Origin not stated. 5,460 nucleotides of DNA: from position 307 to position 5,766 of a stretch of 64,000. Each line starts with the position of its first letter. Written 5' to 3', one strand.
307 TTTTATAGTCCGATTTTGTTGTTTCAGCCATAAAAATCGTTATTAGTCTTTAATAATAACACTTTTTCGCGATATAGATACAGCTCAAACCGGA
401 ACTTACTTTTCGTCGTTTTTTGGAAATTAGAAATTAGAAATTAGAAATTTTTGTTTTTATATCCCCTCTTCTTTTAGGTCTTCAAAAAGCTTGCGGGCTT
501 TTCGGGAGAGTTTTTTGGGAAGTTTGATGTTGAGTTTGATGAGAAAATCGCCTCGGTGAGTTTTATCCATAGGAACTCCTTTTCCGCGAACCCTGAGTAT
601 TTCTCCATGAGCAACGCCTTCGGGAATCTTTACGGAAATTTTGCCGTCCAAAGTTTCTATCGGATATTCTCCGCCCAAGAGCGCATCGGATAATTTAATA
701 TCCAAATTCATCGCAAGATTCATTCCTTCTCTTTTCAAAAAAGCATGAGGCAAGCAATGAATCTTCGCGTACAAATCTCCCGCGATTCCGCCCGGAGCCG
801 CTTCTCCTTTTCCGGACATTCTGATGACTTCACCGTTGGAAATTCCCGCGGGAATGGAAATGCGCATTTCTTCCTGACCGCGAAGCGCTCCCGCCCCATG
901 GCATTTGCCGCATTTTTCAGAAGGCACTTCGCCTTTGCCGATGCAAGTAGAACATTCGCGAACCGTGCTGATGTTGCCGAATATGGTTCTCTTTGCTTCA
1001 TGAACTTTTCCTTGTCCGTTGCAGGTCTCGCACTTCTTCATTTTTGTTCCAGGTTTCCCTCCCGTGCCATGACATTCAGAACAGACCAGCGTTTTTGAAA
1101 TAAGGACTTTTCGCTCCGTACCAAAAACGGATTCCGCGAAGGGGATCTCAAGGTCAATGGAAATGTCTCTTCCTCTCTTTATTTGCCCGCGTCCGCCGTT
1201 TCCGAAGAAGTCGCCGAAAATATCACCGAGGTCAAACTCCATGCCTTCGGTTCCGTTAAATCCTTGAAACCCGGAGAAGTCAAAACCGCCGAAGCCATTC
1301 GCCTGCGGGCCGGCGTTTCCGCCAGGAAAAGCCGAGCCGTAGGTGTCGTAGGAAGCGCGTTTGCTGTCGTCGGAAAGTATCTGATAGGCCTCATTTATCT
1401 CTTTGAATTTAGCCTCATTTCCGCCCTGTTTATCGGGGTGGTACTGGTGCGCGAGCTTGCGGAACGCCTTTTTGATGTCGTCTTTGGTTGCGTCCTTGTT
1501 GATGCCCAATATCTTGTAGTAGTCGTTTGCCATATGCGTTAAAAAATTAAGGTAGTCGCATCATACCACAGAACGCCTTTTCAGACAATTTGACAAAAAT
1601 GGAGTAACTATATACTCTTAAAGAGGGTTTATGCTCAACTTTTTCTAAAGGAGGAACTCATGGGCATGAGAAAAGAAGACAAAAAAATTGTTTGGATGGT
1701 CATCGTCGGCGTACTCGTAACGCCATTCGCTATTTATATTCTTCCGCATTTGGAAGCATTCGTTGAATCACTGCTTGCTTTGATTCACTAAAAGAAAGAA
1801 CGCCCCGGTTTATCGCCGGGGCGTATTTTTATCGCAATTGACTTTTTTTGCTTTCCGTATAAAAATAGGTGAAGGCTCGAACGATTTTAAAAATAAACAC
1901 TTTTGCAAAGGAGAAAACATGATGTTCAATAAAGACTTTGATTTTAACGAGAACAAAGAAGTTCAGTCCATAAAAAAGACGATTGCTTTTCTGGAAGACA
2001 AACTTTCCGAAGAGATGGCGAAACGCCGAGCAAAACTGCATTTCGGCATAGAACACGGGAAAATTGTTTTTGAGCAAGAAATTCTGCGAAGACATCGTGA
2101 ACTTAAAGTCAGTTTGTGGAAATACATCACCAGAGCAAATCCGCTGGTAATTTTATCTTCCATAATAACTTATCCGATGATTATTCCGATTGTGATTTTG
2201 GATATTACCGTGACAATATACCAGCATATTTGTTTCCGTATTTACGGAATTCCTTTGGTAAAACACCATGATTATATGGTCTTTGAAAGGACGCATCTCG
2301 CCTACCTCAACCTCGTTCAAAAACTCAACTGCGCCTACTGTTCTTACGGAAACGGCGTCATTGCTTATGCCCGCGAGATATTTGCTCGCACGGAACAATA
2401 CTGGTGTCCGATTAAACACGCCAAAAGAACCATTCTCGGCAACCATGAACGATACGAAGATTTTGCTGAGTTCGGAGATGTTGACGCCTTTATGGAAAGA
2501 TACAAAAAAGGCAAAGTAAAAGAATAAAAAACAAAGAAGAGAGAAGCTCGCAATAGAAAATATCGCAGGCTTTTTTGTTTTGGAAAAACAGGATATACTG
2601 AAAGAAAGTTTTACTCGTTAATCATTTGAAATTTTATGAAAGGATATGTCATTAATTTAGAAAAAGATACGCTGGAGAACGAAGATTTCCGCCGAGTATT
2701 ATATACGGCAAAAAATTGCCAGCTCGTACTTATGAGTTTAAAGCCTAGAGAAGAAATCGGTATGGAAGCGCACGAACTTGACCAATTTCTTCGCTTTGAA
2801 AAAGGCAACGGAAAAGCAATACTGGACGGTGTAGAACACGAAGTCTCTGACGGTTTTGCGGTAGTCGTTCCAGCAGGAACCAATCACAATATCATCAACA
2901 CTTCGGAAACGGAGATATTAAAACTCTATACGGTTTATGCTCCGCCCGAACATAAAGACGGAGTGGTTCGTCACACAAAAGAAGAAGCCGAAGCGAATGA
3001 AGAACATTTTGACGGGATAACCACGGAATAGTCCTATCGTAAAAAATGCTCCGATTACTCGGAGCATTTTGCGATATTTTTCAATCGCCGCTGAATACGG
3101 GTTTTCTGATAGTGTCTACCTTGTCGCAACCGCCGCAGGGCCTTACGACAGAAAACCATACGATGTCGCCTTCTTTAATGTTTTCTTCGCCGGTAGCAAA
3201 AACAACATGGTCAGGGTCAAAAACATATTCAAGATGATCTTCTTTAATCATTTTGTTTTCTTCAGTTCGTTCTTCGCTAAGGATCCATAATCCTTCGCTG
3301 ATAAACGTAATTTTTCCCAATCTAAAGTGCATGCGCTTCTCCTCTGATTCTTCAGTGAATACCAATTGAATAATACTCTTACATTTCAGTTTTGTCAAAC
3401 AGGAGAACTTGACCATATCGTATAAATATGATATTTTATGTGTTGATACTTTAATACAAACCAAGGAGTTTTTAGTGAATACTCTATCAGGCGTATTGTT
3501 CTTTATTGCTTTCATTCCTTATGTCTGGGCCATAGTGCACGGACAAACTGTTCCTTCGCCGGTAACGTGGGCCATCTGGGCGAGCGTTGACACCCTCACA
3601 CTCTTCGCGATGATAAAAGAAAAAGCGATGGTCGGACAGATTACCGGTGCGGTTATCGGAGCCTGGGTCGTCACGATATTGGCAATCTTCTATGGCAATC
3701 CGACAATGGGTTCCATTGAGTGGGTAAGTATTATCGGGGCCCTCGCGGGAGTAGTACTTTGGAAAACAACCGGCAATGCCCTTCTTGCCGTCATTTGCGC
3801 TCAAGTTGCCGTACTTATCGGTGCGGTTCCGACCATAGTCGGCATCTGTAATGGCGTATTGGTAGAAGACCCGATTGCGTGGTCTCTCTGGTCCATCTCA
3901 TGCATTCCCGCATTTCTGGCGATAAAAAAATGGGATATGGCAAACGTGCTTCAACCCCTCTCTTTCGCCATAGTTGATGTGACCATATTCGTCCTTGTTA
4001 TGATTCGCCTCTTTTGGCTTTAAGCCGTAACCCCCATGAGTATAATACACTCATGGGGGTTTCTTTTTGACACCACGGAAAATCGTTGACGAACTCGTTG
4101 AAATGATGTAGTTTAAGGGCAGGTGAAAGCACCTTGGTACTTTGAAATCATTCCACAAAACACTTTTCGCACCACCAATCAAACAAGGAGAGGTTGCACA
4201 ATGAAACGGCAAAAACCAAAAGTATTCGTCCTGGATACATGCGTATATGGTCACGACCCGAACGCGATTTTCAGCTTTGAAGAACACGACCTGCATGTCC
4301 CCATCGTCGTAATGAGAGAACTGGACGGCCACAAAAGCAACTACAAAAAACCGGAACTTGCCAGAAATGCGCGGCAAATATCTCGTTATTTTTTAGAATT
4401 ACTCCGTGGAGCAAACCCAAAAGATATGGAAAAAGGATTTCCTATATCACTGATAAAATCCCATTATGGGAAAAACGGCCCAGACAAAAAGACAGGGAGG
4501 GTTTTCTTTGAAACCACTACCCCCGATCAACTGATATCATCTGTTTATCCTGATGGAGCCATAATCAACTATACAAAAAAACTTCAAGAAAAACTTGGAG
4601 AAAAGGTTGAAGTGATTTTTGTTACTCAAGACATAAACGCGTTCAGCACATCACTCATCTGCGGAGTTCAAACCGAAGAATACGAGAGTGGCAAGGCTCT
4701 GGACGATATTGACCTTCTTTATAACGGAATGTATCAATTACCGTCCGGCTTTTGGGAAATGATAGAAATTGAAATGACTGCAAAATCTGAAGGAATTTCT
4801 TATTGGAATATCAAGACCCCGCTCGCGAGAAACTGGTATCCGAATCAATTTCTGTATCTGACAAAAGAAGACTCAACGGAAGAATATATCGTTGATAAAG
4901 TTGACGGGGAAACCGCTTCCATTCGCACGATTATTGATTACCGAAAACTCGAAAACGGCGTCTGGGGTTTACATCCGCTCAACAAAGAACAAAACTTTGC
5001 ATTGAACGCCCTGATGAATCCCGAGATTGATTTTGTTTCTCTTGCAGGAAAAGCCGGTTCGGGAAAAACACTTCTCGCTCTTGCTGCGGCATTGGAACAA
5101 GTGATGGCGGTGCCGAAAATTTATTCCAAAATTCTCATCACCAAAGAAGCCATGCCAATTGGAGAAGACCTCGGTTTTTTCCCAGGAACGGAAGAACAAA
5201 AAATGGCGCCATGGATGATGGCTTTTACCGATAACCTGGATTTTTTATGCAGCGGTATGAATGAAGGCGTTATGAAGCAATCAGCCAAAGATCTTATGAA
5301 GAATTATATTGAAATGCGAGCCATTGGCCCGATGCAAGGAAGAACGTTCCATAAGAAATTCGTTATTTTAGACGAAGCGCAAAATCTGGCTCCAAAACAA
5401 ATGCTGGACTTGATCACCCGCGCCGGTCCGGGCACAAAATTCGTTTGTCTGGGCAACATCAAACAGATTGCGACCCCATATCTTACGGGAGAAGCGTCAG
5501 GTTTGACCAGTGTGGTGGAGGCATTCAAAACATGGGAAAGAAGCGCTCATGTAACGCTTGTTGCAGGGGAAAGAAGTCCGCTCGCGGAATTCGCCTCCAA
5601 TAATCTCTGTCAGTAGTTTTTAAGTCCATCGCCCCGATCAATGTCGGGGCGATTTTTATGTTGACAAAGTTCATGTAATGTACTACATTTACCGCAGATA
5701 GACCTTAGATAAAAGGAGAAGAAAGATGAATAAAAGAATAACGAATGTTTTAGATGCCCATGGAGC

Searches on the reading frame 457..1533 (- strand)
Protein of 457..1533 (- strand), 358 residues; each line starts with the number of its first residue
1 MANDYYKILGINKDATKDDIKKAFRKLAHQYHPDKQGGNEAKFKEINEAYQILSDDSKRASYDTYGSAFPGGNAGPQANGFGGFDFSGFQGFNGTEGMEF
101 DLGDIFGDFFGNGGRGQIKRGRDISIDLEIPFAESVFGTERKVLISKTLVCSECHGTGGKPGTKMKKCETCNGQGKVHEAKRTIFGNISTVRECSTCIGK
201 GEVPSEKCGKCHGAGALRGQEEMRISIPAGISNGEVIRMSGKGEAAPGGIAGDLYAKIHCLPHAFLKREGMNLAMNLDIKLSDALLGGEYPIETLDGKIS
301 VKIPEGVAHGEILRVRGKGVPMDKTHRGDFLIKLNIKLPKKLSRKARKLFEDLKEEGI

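Call 65: search_protein_families(library=pfam, proteins=[window:457-1533:-], max_evalue=0.00001)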
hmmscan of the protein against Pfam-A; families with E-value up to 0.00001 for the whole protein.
window:457-1533:- (358 aa): 3 families
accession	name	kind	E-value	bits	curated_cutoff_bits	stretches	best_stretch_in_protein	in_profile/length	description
PF01556.23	DnaJ_C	-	2.9e-39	135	26.6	1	124-339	1-152/152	DnaJ C terminal domain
PF00226.36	DnaJ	-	1.9e-25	89.1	27.8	1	4-63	1-63/63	DnaJ domain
PF00684.25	DnaJ_CXXCXGXG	-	2.2e-14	53.9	32.7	1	151-215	1-65/65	DnaJ central domain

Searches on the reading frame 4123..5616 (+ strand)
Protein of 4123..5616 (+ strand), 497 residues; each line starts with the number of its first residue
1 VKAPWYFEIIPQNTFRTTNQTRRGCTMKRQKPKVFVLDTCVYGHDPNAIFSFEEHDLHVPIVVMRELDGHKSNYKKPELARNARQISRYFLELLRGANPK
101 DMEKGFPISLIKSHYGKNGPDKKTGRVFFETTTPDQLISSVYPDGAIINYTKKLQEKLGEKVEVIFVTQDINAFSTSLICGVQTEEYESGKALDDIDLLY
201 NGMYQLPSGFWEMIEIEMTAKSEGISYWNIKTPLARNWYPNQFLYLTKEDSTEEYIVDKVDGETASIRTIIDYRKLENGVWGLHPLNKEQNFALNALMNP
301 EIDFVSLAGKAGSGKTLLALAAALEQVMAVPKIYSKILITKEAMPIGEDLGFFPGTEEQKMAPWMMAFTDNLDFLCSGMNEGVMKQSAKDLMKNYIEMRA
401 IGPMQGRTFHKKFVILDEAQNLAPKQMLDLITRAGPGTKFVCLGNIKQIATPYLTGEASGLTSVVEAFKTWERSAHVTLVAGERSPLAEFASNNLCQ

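Call 65: search_protein_families(library=pfam, proteins=[window:4123-5616:+], max_evalue=0.00001)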
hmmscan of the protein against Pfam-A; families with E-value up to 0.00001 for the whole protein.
window:4123-5616:+ (497 aa): 3 families
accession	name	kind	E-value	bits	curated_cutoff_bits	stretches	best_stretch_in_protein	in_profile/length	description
PF02562.22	PhoH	-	4.7e-41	141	27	1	284-479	3-186/205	PhoH-like protein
PF13638.12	PIN_4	-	8.3e-21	75.1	21.9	1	35-188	1-132/132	PIN domain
PF13604.12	AAA_30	-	5.9e-06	26.6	27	0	286-450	2-129/191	AAA domain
